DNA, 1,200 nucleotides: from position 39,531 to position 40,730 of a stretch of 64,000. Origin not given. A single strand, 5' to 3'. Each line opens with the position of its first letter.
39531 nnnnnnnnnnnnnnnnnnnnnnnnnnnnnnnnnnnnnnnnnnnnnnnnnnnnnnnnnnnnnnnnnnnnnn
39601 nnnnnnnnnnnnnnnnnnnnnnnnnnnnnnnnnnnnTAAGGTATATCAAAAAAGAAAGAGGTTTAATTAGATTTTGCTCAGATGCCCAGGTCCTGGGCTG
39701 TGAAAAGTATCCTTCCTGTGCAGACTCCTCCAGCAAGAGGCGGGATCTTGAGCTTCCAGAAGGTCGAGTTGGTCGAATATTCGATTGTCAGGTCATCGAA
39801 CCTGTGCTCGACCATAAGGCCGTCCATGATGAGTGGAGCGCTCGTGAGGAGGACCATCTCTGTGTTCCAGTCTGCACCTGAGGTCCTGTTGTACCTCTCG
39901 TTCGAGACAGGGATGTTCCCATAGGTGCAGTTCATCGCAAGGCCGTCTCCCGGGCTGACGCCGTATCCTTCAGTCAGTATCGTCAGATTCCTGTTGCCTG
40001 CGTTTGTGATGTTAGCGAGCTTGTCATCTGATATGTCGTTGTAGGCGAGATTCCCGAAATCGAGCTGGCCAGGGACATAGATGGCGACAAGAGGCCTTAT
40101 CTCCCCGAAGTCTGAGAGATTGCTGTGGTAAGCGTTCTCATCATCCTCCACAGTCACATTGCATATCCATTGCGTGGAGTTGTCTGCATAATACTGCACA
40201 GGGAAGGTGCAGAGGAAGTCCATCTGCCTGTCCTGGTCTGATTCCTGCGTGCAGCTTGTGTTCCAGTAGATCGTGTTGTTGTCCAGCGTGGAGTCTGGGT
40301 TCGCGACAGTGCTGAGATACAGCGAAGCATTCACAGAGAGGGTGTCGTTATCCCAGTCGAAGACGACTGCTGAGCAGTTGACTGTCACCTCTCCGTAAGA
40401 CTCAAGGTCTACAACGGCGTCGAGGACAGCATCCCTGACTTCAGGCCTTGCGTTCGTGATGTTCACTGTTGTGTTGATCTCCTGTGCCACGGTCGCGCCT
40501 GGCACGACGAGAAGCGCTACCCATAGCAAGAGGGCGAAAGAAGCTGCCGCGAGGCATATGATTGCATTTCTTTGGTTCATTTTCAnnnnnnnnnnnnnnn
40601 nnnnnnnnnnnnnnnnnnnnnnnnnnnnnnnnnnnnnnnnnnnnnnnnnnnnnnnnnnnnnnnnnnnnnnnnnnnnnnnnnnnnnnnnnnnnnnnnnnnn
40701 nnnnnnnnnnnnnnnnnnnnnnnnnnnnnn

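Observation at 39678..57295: Surface-structure island: the giant protein ends in the same domain as two stand-alone secreted paralogs (candidate undescribed archaeal filament/anchoring system)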

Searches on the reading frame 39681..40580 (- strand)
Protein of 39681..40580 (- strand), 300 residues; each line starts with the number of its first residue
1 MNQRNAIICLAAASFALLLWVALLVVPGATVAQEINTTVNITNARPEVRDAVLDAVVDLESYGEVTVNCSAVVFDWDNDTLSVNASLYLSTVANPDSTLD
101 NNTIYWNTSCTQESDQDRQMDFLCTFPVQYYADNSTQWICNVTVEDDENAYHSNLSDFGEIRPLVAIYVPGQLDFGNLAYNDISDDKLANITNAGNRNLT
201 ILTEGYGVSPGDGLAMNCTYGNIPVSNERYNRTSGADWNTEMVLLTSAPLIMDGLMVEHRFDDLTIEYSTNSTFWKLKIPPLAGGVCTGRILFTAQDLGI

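Call 11: search_protein_families(library=pfam, proteins=[window:39681-40580:-], max_evalue=1)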
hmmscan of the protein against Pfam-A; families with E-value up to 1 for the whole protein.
window:39681-40580:- (300 aa): 1 family
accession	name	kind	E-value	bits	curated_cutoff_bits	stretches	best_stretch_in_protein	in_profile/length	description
PF14029.11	DUF4244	-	0.13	12.1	27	1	6-36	19-46/54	Protein of unknown function (DUF4244)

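Call 50: search_protein_families(library=ncbifam, proteins=[window:39681-40580:-], max_evalue=0.1)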
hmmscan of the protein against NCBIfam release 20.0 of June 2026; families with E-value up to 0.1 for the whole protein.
window:39681-40580:- (300 aa): 0 families
